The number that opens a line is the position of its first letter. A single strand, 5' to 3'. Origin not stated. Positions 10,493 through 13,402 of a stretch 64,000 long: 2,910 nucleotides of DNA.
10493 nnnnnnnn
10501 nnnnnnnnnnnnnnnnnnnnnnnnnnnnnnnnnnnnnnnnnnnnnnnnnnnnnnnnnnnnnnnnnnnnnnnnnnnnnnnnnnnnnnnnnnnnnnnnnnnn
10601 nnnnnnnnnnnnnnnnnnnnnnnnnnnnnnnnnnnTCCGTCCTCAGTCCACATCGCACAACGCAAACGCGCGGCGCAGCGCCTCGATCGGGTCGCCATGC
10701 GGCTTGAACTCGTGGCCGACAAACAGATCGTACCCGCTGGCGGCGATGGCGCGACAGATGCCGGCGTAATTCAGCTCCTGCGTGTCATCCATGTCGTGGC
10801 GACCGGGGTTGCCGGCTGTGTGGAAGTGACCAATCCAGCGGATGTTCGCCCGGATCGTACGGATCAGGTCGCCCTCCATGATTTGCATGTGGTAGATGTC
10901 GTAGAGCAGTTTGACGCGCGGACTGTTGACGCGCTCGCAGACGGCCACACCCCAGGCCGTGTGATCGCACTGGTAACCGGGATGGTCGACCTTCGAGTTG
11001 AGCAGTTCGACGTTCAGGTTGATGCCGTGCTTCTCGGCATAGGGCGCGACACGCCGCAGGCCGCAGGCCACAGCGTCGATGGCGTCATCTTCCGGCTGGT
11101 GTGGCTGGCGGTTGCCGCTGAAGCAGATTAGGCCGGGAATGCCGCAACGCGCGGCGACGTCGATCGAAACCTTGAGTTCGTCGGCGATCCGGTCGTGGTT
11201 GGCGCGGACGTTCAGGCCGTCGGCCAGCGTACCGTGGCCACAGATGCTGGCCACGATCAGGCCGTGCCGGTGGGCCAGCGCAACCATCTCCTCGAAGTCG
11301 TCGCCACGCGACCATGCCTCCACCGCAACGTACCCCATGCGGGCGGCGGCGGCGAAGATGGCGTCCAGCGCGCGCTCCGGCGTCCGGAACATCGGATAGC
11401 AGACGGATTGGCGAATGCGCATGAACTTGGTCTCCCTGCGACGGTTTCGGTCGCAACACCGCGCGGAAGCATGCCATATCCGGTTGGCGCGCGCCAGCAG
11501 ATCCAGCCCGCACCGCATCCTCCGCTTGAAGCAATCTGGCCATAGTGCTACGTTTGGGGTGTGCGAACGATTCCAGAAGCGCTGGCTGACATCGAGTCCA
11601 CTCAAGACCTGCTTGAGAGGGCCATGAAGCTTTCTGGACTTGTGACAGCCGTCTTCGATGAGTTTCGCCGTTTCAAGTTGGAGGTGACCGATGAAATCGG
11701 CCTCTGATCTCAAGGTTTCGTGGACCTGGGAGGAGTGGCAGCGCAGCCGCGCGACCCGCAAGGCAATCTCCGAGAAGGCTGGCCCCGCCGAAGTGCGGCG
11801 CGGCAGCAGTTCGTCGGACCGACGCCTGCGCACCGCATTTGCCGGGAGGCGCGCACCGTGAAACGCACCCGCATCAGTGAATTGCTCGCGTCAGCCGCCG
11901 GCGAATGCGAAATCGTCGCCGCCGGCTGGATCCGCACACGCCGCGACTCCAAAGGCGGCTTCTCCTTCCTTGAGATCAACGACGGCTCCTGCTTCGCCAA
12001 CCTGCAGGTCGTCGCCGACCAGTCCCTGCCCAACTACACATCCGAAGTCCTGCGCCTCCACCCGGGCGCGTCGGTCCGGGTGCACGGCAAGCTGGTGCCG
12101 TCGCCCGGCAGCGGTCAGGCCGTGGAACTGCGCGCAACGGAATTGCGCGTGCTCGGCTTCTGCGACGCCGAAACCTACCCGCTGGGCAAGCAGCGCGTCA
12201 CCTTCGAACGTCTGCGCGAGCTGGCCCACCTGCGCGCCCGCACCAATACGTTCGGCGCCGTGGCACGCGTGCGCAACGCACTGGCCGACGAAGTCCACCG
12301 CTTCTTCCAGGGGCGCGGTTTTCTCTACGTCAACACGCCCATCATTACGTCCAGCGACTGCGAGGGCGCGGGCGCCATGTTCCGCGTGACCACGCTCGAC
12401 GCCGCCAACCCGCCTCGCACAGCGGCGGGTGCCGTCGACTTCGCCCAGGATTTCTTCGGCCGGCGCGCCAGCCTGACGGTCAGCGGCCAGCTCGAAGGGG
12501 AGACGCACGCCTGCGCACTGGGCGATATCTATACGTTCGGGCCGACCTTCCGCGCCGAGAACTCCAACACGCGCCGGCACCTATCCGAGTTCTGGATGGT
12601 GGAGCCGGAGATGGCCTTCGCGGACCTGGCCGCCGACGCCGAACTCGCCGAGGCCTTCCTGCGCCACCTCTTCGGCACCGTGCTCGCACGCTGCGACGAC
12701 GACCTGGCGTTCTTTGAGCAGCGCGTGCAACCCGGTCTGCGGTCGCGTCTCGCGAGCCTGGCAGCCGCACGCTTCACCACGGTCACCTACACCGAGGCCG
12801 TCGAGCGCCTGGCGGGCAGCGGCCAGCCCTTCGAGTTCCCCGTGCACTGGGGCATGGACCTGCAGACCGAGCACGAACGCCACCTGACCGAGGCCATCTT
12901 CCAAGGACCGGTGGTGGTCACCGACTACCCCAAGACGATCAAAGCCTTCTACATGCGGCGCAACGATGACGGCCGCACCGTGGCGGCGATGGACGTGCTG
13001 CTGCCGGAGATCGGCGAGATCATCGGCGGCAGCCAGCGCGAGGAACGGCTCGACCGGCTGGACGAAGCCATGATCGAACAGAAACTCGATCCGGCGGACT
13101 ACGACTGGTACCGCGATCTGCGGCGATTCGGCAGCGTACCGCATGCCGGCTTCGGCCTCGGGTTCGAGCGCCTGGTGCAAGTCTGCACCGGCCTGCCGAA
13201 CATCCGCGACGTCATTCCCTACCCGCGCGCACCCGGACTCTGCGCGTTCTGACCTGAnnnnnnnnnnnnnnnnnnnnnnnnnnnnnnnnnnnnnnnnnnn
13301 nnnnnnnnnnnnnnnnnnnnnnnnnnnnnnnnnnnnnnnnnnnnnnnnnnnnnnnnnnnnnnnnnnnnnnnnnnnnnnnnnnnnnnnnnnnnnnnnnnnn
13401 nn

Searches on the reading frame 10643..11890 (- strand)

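Call 37: search_protein_families(library=pfam, proteins=[window:10643-11890:-], max_evalue=0.001)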
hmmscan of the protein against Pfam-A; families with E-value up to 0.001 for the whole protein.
window:10643-11890:- (415 aa): 1 family
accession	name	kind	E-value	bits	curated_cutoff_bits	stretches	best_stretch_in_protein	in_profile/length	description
PF01261.30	AP_endonuc_2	-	2.5e-35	122.8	31.1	1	179-407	1-241/249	Xylose isomerase-like TIM barrel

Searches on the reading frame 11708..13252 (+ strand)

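Call 38: search_protein_families(library=pfam, proteins=[window:11708-13252:+], max_evalue=0.001)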
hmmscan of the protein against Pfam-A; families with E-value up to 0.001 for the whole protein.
window:11708-13252:+ (514 aa): 2 families
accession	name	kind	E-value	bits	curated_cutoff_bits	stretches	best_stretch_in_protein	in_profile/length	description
PF00152.25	tRNA-synt_2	-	1.7e-58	198.5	25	1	173-507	9-306/308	tRNA synthetases class II (D, K and N)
PF01336.31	tRNA_anti-codon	-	3.1e-12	46.7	27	1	72-149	4-75/75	OB-fold nucleic acid binding domain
